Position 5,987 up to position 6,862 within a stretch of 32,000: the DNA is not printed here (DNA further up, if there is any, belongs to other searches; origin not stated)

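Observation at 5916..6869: Antitoxin-toxin-antitoxin sandwich: a PIN toxin flanked by a 109/110-identical 110-bp direct repeat inside two UPF0175 genes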

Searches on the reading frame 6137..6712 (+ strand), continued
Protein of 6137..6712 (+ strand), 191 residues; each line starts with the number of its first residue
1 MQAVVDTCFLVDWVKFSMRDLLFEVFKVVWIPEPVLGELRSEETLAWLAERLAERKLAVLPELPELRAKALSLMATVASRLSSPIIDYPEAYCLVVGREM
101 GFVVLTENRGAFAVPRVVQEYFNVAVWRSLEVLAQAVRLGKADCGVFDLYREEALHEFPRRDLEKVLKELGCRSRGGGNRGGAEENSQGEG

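Call 81: find_encoding_contigs(protein=P0189, flank=3000, max_places=10)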
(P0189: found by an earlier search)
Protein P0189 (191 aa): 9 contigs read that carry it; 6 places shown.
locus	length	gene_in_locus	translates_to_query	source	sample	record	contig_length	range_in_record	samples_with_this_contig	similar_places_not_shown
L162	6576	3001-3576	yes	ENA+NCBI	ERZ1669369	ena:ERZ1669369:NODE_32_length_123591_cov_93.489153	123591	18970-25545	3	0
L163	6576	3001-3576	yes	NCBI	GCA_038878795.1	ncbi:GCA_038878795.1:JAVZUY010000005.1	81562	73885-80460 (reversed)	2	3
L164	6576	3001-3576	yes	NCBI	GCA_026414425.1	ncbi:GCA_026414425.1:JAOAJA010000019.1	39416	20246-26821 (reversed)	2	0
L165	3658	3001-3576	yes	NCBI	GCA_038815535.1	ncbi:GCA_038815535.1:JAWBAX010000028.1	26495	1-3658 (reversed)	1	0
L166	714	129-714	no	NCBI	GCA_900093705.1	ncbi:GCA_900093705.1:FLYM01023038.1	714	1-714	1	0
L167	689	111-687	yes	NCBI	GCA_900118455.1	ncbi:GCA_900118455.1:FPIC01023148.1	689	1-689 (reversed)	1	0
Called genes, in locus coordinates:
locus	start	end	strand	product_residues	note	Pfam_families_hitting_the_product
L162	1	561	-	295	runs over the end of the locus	PF01384:PHO4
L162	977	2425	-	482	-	PF07732:Cu-oxidase_3, PF00394:Cu-oxidase (faint), PF07731:Cu-oxidase_2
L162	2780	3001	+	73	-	-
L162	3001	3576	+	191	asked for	-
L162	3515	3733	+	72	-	-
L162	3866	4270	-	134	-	PF01909:NTP_transf_2, PF18765:Polbeta (weak)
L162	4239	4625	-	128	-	PF05168:HEPN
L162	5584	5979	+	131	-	-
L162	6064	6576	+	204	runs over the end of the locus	-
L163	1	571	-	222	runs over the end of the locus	PF01384:PHO4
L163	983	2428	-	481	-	PF00394:Cu-oxidase (faint), PF07732:Cu-oxidase_3, PF07731:Cu-oxidase_2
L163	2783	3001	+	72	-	-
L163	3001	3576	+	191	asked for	-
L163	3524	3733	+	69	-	-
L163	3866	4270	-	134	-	PF01909:NTP_transf_2, PF18765:Polbeta (weak)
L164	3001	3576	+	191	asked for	-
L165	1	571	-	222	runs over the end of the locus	PF01384:PHO4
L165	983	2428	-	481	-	PF00394:Cu-oxidase (faint), PF07732:Cu-oxidase_3, PF07731:Cu-oxidase_2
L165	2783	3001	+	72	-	-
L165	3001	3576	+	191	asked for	-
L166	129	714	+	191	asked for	?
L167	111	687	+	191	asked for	?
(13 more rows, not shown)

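Call 83: find_encoding_contigs(protein=P0189, flank=10000, max_places=4)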
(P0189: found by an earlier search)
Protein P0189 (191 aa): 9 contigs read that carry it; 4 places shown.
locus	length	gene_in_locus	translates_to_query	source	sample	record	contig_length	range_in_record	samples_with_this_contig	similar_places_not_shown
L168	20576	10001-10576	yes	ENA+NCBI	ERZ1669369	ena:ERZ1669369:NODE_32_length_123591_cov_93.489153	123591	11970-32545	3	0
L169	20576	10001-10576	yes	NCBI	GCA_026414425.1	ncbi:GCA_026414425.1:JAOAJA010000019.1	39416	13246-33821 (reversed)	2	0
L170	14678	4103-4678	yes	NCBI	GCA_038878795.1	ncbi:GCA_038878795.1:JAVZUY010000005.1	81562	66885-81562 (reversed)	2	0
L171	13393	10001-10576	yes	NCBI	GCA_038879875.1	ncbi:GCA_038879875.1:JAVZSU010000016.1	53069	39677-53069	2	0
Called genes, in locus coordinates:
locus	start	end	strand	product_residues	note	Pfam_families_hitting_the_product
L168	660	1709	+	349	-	PF13714:PEP_mutase, PF00463:ICL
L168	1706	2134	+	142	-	PF00571:CBS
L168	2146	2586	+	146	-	-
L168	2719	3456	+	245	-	-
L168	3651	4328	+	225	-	-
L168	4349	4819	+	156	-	PF00005:ABC_tran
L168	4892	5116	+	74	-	-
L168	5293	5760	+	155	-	PF12686:DUF3800 (weak)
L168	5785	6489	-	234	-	PF12644:DUF3782, PF07788:PDDEXK_10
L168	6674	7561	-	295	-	PF01384:PHO4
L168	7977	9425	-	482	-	PF07732:Cu-oxidase_3, PF00394:Cu-oxidase (faint), PF07731:Cu-oxidase_2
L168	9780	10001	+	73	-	-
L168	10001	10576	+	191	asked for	-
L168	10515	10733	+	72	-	-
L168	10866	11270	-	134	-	PF01909:NTP_transf_2, PF18765:Polbeta (weak)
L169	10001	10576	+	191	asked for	-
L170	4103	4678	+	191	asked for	-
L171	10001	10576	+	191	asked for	-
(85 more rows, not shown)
